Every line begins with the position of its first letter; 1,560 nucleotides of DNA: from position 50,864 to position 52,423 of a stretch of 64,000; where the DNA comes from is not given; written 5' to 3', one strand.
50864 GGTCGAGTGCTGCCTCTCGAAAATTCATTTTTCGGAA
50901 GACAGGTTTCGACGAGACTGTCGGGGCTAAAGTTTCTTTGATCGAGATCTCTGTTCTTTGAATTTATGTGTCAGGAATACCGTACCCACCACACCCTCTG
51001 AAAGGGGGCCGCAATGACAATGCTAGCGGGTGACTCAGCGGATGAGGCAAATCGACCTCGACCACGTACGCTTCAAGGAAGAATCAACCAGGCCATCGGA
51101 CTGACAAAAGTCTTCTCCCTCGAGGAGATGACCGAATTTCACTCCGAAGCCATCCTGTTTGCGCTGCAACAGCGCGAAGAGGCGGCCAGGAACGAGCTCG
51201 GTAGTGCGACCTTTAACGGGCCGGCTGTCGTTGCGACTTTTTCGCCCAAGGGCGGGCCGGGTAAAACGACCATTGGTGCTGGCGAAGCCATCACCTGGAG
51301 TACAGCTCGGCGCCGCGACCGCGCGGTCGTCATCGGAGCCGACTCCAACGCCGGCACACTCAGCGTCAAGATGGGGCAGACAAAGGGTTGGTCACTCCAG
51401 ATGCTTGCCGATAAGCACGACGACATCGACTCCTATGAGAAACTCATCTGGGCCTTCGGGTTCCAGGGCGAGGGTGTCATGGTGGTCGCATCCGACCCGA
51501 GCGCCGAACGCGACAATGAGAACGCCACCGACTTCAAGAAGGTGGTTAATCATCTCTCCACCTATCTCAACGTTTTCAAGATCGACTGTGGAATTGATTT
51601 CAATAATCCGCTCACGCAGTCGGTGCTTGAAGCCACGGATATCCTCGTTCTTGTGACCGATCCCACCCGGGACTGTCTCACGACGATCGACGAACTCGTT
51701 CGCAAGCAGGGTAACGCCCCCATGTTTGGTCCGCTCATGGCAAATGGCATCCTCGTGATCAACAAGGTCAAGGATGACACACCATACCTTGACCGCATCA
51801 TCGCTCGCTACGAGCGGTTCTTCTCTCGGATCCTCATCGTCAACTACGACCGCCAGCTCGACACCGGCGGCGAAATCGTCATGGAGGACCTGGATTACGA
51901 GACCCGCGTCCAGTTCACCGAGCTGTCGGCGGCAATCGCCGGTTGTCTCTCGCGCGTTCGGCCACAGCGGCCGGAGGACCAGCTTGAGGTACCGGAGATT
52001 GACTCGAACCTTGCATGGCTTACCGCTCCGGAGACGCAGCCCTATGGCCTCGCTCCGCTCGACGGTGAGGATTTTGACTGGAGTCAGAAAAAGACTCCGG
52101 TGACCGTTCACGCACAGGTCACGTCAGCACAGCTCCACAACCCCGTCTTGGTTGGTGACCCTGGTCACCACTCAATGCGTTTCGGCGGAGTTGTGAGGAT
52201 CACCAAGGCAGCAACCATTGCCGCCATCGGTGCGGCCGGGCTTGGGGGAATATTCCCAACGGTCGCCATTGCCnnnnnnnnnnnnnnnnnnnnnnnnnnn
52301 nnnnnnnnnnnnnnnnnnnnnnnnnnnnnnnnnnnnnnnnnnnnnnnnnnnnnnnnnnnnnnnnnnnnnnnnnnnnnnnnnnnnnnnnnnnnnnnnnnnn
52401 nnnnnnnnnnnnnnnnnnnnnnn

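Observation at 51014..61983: Type IV secretion-like cluster, lacking relaxase and coupling protein, with an unusual ParA-TM-LysM lead gene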

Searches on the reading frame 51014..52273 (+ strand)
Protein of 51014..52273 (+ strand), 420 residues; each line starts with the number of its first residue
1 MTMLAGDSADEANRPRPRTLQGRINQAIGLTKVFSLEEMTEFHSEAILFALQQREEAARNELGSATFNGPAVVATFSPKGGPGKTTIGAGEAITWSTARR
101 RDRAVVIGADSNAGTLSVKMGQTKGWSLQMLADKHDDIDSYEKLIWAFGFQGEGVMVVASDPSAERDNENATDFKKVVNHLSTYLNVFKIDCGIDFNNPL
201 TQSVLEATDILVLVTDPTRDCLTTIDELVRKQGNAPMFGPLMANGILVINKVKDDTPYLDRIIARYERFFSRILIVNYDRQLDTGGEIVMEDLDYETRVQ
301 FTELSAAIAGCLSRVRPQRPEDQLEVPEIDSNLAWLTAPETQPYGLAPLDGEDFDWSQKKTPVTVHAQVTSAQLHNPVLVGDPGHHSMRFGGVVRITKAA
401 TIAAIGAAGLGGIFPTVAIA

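Call 23: search_solved_structures(query=window:51014-52273:+, max_evalue=1, show_alignments=2)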
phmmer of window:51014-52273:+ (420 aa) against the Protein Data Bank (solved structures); distinct sequences matched with E-value up to 1: 4.
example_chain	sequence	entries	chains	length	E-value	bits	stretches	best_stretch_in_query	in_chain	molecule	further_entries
1g3q_A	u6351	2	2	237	0.1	14.7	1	72-226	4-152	CELL DIVISION INHIBITOR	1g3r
1ion_A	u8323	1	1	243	0.13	14.4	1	72-226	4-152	PROBABLE CELL DIVISION INHIBITOR MIND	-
3zmn_A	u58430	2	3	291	0.47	12.6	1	332-372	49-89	VP17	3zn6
7v3j_H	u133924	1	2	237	0.97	11.5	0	87-164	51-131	Fab_C10_heavy_chain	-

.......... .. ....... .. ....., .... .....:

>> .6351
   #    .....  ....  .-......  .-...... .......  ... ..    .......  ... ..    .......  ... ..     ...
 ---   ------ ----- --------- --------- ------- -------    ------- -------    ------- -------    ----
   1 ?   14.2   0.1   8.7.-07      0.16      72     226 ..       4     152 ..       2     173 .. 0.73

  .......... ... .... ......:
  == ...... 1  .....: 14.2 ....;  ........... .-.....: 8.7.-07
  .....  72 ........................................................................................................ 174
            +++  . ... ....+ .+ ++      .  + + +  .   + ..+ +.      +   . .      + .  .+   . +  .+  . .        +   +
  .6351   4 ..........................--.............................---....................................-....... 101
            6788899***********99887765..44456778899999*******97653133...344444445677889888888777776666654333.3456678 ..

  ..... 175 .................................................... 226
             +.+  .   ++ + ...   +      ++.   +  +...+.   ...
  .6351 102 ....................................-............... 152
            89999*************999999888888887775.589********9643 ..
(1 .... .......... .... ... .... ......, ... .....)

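Call 24: find_homologous_proteins(query=window:51014-52273:+, max_evalue=0.001)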
Query window:51014-52273:+ (420 aa): 2 proteins with E <= 0.001 among 8000 candidates.
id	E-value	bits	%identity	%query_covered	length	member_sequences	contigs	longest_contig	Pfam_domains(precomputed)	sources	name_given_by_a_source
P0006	4.3e-278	940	100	100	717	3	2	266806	-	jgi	-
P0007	2.4e-231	786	85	100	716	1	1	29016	-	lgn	-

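Call 34: search_protein_families(library=pfam, proteins=[window:51014-52048:+], max_evalue=10)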
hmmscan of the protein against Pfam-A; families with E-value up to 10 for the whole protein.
window:51014-52048:+ (345 aa): 2 families
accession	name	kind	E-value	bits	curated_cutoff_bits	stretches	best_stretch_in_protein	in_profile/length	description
PF01656.29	CbiA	-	0.012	16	25.4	1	74-267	2-100/125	CobQ/CobB/MinD/ParA nucleotide binding domain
PF02374.21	ArsA_ATPase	-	0.061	13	24.3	1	75-110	5-38/305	Anion-transporting ATPase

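Call 39: search_protein_representatives(protein=window:51014-52048:+)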
Query: 345 residues. Proteins with E-value up to 0.001 (for the whole library): 855; up to 1e-10: 189; up to 1e-30: 1. The best 150 are listed.
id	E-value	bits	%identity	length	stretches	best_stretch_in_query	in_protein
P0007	2.0e-210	714.1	93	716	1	1-345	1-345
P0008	1.0e-19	87.3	31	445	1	68-318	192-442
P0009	1.2e-19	87.1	32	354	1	73-310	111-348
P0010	3.0e-18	82.5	27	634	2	65-224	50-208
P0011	1.0e-17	80.8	29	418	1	65-313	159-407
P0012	2.1e-17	79.8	33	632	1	51-310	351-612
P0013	9.2e-17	77.6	31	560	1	54-338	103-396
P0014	1.2e-16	77.3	31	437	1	55-308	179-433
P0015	1.2e-16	77.2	29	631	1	52-309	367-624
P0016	1.8e-16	76.7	28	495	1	67-316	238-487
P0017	3.2e-16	75.8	29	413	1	68-316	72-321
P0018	4.3e-16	75.4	31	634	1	67-312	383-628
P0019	4.6e-16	75.3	29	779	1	48-311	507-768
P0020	6.4e-16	74.8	33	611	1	54-311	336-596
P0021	9.3e-16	74.3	32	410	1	64-310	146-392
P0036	2.1e-14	69.8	26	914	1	52-310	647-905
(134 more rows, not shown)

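Call 40: search_protein_families(library=pfam, proteins=[P0008, P0009, P0010, P0011, P0012, P0013, P0014, P0015, P0019, P0036], max_evalue=0.01)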
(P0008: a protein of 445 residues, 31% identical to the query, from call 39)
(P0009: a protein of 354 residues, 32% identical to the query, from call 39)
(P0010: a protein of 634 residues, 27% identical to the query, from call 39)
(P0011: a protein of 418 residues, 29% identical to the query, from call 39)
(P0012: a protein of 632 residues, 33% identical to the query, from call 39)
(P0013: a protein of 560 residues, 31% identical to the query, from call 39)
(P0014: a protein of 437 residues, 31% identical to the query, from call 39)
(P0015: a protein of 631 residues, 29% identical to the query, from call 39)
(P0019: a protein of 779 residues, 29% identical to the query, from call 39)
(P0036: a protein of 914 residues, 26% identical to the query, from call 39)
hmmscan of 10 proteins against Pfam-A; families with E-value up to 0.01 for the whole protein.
P0008 (445 aa): 5 families
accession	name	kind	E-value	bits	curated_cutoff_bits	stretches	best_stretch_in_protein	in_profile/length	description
PF01656.29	CbiA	-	3.6e-11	43.5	25.4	1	197-406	1-115/125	CobQ/CobB/MinD/ParA nucleotide binding domain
PF13614.12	AAA_31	-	2.4e-09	37.8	27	1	196-357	3-165/177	AAA domain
PF06564.18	CBP_BcsQ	-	0.0006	19.8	21.3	1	198-235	5-41/234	Cellulose biosynthesis protein BcsQ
PF10609.15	ParA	-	0.0015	18.5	27.1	1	196-232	5-40/246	NUBPL iron-transfer P-loop NTPase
PF02374.21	ArsA_ATPase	-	0.0064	16.2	24.3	0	196-240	2-44/305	Anion-transporting ATPase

P0009 (354 aa): 4 families
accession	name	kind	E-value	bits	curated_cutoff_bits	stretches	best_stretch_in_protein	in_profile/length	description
PF01656.29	CbiA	-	9.6e-09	35.7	25.4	1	111-301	1-97/125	CobQ/CobB/MinD/ParA nucleotide binding domain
PF13614.12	AAA_31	-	1.4e-06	28.8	27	1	109-267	2-164/177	AAA domain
PF10609.15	ParA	-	0.0013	18.7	27.1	1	110-143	5-37/246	NUBPL iron-transfer P-loop NTPase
PF06564.18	CBP_BcsQ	-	0.0063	16.5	21.3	0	113-149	6-41/234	Cellulose biosynthesis protein BcsQ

P0010 (634 aa): 8 families
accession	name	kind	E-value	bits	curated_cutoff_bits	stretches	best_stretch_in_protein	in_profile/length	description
PF01656.29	CbiA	-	1.3e-20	74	25.4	2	58-101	1-43/125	CobQ/CobB/MinD/ParA nucleotide binding domain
PF13614.12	AAA_31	-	6e-15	56.1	27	2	354-394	2-41/177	AAA domain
PF10609.15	ParA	-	1.6e-11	44.6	27.1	2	56-93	4-40/246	NUBPL iron-transfer P-loop NTPase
PF06564.18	CBP_BcsQ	-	3.5e-06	27.2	21.3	0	355-394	3-41/234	Cellulose biosynthesis protein BcsQ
PF09140.17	MipZ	-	6.8e-05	22.7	20.7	0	355-390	2-36/262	ATPase MipZ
PF02374.21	ArsA_ATPase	-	0.00019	21.2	24.3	0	60-91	5-35/305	Anion-transporting ATPase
PF24296.1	SrfA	-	0.0013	19.2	27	0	568-607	16-49/73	SrfA protein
PF00142.24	Fer4_NifH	-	0.004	17.1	25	0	62-97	6-40/271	4Fe-4S iron sulfur cluster binding proteins, NifH/frxC family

P0011 (418 aa): 4 families
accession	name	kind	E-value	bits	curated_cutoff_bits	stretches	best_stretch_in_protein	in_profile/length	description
PF13614.12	AAA_31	-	3.8e-11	43.7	27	1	165-323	2-161/177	AAA domain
PF01656.29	CbiA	-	4.4e-11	43.2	25.4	1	167-245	1-73/125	CobQ/CobB/MinD/ParA nucleotide binding domain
PF10609.15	ParA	-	4.5e-05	23.4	27.1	1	165-202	4-40/246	NUBPL iron-transfer P-loop NTPase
PF06564.18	CBP_BcsQ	-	0.0025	17.8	21.3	0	166-312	3-148/234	Cellulose biosynthesis protein BcsQ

P0012 (632 aa): 6 families
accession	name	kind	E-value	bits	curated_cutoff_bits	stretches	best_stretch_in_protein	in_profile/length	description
PF01656.29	CbiA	-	3.9e-11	43.4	25.4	1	375-584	1-115/125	CobQ/CobB/MinD/ParA nucleotide binding domain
PF13614.12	AAA_31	-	1e-07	32.5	27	1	374-518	3-149/177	AAA domain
PF10609.15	ParA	-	5.9e-05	23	27.1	1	373-410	4-40/246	NUBPL iron-transfer P-loop NTPase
PF00142.24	Fer4_NifH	-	0.0019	18.1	25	1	379-436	6-62/271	4Fe-4S iron sulfur cluster binding proteins, NifH/frxC family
PF02374.21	ArsA_ATPase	-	0.0022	17.7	24.3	1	374-435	2-61/305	Anion-transporting ATPase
PF06564.18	CBP_BcsQ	-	0.003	17.6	21.3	1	375-413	4-41/234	Cellulose biosynthesis protein BcsQ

P0013 (560 aa): 1 family
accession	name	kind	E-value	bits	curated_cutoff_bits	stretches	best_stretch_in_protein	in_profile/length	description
PF01656.29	CbiA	-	2.8e-06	27.7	25.4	1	127-322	1-101/125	CobQ/CobB/MinD/ParA nucleotide binding domain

P0014 (437 aa): 4 families
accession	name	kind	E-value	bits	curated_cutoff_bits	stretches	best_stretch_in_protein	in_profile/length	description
PF01656.29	CbiA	-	1.4e-10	41.7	25.4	1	196-296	1-54/125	CobQ/CobB/MinD/ParA nucleotide binding domain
PF13614.12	AAA_31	-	6.8e-08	33.1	27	1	196-285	4-89/177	AAA domain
PF00142.24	Fer4_NifH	-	0.0026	17.7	25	0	199-258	5-63/271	4Fe-4S iron sulfur cluster binding proteins, NifH/frxC family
PF06564.18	CBP_BcsQ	-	0.0051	16.8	21.3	1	196-234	4-41/234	Cellulose biosynthesis protein BcsQ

P0015 (631 aa): 6 families
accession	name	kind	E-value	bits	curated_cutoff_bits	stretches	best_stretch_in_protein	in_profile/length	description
PF01656.29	CbiA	-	2.2e-11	44.3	25.4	1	386-599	1-117/125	CobQ/CobB/MinD/ParA nucleotide binding domain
PF13614.12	AAA_31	-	1.4e-09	38.5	27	1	386-475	4-89/177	AAA domain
PF10609.15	ParA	-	8.1e-05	22.6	27.1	1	384-421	4-40/246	NUBPL iron-transfer P-loop NTPase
PF02374.21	ArsA_ATPase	-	0.0018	18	24.3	1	385-440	2-55/305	Anion-transporting ATPase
PF06564.18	CBP_BcsQ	-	0.0029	17.6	21.3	1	386-424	4-41/234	Cellulose biosynthesis protein BcsQ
PF07015.17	VirC1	-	0.0049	16.7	24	1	386-425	4-42/231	VirC1 protein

P0019 (779 aa): 5 families
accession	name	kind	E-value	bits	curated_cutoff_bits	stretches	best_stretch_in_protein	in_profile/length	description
PF01656.29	CbiA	-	1.6e-09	38.2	25.4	1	529-605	1-54/125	CobQ/CobB/MinD/ParA nucleotide binding domain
PF13614.12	AAA_31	-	7.8e-09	36.2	27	1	529-670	4-146/177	AAA domain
PF10609.15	ParA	-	0.00015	21.7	27.1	1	528-565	5-41/246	NUBPL iron-transfer P-loop NTPase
PF02374.21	ArsA_ATPase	-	0.00015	21.5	24.3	1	528-566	2-39/305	Anion-transporting ATPase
PF06564.18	CBP_BcsQ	-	0.0016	18.4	21.3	1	529-567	4-41/234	Cellulose biosynthesis protein BcsQ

P0036 (914 aa): 5 families
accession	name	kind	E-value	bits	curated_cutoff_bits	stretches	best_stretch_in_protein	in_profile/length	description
PF01656.29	CbiA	-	1.2e-07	32.1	25.4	1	669-877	3-115/125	CobQ/CobB/MinD/ParA nucleotide binding domain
PF13614.12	AAA_31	-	6.7e-06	26.6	27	1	666-754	3-87/177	AAA domain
PF10609.15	ParA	-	0.00026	20.9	27.1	1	666-702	5-40/246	NUBPL iron-transfer P-loop NTPase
PF06564.18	CBP_BcsQ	-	0.0044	17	21.3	1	673-705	10-41/234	Cellulose biosynthesis protein BcsQ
PF02374.21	ArsA_ATPase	-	0.0086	15.7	24.3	0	670-704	6-39/305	Anion-transporting ATPase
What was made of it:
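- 51014..52048 (+): Lead gene, cytoplasmic head (residues 1-345): MinD/ParA-type ATPase with intact deviant Walker A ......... (residues 78-86). Exhaustive phmmer gave 855 hits at E<=1e-3; ten of the top hits were scanned and carry Pfam CbiA, most also AAA_31 (calls 39, 40).
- On MinD/ParA (SIMIBI) ATPases: 855 phmmer hits to the family (calls 39, 40).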

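Call 41: list_cluster_members(proteins=[P0008, P0009, P0010, P0011, P0012, P0013, P0014, P0015, P0016, P0017])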
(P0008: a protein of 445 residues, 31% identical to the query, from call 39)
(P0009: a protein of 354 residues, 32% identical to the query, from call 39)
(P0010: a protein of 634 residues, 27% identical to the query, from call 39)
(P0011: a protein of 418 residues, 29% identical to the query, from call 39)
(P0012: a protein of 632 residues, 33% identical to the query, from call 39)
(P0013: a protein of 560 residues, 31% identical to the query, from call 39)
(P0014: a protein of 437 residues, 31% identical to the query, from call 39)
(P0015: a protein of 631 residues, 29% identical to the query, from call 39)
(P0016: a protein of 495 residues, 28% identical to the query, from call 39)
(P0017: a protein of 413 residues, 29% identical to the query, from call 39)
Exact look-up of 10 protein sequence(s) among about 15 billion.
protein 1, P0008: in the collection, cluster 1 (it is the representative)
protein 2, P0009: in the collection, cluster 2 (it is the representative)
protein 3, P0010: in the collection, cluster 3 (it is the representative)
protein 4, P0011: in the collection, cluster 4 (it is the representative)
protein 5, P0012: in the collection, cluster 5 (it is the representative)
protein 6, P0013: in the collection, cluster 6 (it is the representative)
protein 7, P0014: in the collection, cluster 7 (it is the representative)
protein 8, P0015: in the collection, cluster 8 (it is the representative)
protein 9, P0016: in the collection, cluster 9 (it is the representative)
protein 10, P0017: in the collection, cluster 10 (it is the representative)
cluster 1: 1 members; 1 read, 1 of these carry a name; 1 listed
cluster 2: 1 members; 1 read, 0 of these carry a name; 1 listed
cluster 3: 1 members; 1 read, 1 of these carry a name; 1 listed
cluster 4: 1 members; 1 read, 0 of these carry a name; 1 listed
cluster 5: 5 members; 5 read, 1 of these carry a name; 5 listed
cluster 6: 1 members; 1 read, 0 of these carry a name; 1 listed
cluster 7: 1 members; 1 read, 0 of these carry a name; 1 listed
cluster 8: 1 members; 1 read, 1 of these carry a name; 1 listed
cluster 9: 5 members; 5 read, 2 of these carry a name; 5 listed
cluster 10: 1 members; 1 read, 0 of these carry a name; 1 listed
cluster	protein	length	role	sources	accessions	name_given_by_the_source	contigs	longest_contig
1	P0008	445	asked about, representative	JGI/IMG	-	MinD-like ATPase involved in chromosome partitioning or flagellar assembly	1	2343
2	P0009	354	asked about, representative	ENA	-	-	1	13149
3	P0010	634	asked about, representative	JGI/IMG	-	MinD-like ATPase involved in chromosome partitioning or flagellar assembly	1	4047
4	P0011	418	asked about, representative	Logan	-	-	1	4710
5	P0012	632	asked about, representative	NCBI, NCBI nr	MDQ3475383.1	MAG: AAA family ATPase, partial [Actinomycetota bacterium] | AAA family ATPase [Actinomycetota bacterium]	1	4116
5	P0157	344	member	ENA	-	-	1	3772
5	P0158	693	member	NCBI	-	-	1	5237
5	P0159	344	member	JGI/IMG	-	-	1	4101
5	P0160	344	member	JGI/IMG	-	-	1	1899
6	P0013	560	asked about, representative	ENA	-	-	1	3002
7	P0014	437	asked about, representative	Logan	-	-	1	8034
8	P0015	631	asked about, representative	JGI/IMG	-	MinD-like ATPase involved in chromosome partitioning or flagellar assembly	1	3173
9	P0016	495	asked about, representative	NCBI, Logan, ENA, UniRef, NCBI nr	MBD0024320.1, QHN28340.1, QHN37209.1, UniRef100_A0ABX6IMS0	AAA family ATPase [Gordonia pseudamarae] | AAA family ATPase n=1 Tax=Gordonia pseudamarae TaxID=2831662 RepID=A0ABX6IMS0_9ACTN | AAA family ATPase [Gordonia sp. (in: high G+C Gram-positive bacteria)]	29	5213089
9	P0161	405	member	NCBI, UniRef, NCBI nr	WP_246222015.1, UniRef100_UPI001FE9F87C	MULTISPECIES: MinD/ParA family ATP-binding protein [Gordonia] | MinD/ParA family ATP-binding protein n=1 Tax=Gordonia TaxID=2053 RepID=UPI001FE9F87C | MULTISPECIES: MinD/ParA family protein [Gordonia]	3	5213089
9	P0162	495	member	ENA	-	-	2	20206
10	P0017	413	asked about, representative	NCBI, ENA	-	-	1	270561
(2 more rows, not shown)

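Call 52: find_encoding_contigs(protein=P0016, flank=10000, max_places=2)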
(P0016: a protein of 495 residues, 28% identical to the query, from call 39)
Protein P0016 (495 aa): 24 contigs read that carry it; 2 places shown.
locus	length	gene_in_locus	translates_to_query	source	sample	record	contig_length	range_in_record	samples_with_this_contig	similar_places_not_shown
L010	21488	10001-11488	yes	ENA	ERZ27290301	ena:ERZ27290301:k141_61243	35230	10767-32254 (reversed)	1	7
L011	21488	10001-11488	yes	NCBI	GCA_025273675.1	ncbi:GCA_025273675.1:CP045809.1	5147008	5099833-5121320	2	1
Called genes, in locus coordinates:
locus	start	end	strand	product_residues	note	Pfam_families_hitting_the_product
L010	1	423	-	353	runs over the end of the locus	PF01497:Peripla_BP_2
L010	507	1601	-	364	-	PF01032:FecCD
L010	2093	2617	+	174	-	-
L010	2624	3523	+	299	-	PF00795:CN_hydrolase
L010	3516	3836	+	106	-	-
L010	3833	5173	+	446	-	PF01266:DAO (faint), PF07992:Pyr_redox_2, PF13738:Pyr_redox_3, PF13434:Lys_Orn_oxgnase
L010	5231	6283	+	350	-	PF04055:Radical_SAM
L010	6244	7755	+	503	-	PF00586:AIRS, PF02769:AIRS_C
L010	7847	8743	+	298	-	PF00795:CN_hydrolase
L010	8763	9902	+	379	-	PF13439:Glyco_transf_4, PF13579:Glyco_trans_4_4, PF20706:GT4-conflict, PF00534:Glycos_transf_1, PF13692:Glyco_trans_1_4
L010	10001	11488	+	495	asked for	PF01656:CbiA, PF13614:AAA_31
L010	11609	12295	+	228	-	-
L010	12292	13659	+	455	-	PF01656:CbiA, PF13614:AAA_31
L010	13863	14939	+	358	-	PF08240:ADH_N, PF16912:Glu_dehyd_C (weak), PF00107:ADH_zinc_N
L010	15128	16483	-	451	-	PF02812:ELFV_dehydrog_N, PF00208:ELFV_dehydrog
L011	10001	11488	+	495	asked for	PF01656:CbiA, PF13614:AAA_31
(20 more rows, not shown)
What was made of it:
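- The same ParA subfamily also occurs in non-secretion contexts, for example on the Gordonia chromosome (call 52). Related ParA proteins occur outside secretion loci (call 52).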
